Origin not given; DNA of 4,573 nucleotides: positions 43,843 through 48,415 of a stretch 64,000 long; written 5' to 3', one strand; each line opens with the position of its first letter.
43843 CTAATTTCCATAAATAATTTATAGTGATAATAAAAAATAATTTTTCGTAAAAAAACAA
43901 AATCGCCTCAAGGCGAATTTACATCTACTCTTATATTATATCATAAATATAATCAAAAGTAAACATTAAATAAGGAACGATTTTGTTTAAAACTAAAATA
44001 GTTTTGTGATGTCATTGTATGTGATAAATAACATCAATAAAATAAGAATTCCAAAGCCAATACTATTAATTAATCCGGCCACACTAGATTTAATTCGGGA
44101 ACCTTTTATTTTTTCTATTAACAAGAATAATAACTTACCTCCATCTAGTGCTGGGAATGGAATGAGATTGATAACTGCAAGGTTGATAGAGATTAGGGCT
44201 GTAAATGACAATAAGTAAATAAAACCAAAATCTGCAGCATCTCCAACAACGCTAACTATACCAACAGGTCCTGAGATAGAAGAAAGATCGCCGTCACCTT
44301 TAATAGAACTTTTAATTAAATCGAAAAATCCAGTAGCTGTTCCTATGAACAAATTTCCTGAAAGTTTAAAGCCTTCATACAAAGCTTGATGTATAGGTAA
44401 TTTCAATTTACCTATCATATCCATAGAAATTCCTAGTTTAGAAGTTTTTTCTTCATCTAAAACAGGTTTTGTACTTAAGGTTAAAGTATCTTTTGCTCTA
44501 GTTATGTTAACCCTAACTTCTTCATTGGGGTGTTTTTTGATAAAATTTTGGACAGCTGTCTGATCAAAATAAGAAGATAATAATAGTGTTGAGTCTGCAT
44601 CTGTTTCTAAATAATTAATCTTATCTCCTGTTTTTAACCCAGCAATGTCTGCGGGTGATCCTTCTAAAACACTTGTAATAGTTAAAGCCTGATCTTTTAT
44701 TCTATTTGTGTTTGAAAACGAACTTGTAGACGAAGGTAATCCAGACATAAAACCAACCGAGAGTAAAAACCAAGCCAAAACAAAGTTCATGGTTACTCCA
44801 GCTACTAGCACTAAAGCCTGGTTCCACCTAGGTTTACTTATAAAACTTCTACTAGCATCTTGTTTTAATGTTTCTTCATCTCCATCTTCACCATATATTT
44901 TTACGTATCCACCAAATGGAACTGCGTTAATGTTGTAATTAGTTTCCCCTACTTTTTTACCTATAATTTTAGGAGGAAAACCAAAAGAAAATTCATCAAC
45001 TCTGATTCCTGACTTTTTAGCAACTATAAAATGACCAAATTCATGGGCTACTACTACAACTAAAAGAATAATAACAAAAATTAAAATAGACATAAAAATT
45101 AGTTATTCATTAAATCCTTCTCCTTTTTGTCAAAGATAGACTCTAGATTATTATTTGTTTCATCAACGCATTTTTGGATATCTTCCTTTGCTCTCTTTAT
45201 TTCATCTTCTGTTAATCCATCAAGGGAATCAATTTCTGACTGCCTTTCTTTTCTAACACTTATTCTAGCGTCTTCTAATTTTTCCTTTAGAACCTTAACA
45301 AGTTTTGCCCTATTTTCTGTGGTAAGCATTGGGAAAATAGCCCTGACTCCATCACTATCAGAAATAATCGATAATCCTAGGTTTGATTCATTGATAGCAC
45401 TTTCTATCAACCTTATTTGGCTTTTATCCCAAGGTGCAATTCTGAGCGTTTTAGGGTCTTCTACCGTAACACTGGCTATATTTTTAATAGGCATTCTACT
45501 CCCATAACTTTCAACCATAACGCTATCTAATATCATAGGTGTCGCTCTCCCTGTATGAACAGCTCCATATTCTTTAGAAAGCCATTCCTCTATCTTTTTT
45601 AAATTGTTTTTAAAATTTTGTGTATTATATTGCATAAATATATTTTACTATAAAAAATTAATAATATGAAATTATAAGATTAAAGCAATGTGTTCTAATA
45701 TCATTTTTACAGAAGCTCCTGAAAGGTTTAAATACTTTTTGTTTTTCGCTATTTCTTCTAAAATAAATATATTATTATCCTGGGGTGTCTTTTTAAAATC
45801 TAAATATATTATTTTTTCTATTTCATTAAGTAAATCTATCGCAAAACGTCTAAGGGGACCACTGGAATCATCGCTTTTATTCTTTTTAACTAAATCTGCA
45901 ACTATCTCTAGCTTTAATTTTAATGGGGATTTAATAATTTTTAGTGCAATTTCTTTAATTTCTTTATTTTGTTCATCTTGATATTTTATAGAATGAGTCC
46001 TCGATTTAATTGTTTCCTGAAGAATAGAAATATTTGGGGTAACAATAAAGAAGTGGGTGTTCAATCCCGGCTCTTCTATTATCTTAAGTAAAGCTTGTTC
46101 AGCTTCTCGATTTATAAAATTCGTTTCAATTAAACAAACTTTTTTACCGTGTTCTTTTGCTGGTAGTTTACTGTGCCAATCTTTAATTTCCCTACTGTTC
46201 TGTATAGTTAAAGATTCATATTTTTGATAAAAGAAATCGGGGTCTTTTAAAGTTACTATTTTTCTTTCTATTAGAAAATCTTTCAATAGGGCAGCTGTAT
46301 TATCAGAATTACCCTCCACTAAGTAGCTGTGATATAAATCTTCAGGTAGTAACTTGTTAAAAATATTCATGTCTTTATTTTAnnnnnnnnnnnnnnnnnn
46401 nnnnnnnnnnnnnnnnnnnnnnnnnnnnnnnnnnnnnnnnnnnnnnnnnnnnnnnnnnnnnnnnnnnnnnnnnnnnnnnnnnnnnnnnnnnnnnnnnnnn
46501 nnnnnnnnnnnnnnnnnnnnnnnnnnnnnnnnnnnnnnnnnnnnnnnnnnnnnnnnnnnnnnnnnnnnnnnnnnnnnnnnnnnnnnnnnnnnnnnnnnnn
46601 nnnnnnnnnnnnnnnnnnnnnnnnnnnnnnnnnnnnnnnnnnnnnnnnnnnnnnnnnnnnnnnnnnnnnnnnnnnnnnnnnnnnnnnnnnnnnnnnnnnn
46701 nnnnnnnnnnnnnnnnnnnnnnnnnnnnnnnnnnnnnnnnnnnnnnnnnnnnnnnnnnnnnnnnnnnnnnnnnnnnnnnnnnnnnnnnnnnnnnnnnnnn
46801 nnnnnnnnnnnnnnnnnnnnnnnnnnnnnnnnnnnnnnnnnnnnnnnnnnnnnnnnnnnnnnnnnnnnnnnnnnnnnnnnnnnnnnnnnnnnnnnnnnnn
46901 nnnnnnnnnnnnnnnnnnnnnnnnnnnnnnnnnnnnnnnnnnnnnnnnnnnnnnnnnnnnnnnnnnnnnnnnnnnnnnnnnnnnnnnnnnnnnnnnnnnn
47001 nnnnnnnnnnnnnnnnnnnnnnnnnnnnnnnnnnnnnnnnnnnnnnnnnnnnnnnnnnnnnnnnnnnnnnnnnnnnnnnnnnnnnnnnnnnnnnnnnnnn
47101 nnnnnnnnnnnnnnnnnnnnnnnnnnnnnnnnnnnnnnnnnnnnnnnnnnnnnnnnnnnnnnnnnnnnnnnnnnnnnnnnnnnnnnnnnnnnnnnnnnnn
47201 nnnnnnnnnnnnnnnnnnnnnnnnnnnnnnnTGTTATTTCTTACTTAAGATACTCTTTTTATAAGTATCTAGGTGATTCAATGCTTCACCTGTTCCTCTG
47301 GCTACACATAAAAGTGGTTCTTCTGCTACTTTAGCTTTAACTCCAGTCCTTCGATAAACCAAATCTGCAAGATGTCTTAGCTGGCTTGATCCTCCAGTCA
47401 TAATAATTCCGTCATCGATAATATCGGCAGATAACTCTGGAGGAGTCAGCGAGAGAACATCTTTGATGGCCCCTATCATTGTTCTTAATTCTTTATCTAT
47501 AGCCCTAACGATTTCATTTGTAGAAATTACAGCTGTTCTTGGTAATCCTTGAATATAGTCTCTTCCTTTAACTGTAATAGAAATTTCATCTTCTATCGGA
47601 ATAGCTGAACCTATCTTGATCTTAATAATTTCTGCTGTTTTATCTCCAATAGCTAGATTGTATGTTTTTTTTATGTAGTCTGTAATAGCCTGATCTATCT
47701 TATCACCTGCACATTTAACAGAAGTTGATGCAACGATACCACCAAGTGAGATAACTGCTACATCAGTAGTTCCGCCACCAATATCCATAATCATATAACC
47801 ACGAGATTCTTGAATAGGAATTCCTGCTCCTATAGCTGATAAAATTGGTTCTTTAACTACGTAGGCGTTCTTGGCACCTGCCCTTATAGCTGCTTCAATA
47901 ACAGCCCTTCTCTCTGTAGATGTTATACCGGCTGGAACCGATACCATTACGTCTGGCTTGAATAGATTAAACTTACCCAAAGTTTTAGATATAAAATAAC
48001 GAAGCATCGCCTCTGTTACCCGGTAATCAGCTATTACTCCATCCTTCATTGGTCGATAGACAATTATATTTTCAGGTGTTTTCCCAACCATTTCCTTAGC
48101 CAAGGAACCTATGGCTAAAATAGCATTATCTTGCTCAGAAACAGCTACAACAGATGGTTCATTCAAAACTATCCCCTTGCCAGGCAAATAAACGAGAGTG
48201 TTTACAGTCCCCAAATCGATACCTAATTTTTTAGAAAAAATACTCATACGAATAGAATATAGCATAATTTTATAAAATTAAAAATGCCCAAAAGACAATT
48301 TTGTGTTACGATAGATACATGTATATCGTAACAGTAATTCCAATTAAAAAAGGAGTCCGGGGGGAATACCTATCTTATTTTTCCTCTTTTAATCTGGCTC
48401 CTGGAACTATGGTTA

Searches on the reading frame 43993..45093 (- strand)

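Call 96: search_protein_families(library=pfam, proteins=[window:43993-45093:-], max_evalue=0.00001)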
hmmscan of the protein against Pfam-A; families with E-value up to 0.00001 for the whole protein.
window:43993-45093:- (366 aa): 1 family
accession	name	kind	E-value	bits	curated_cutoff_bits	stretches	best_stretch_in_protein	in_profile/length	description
PF02163.28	Peptidase_M50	-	1.9e-60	204.4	27.2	1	6-353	2-221/221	Peptidase family M50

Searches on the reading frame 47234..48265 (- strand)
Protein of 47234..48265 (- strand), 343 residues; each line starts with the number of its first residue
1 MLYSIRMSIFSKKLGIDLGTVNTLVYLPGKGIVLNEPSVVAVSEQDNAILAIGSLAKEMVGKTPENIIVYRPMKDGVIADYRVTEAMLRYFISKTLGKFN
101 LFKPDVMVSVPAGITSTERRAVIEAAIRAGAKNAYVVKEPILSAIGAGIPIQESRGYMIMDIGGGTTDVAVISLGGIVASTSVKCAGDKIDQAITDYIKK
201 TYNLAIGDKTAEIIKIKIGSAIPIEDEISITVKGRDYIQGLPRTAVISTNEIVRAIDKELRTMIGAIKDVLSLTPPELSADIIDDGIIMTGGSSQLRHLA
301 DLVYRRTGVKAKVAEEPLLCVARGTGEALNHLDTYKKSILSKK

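Call 96: search_protein_families(library=pfam, proteins=[window:47234-48265:-], max_evalue=0.00001)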
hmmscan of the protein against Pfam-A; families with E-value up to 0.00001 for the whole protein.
window:47234-48265:- (343 aa): 4 families
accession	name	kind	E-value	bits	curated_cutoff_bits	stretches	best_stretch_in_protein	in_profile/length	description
PF06723.19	MreB_Mbl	-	3.2e-130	434.2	27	1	12-336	2-326/327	MreB/Mbl protein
PF00012.26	HSP70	-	1.4e-11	43.7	20.6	1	105-209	135-249/599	Hsp70 protein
PF00022.25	Actin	-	1.3e-10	40.9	27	1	37-200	31-189/410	Actin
PF14450.12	FtsA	-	2.2e-10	41.4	31.8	1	159-316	2-112/127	Cell division protein FtsA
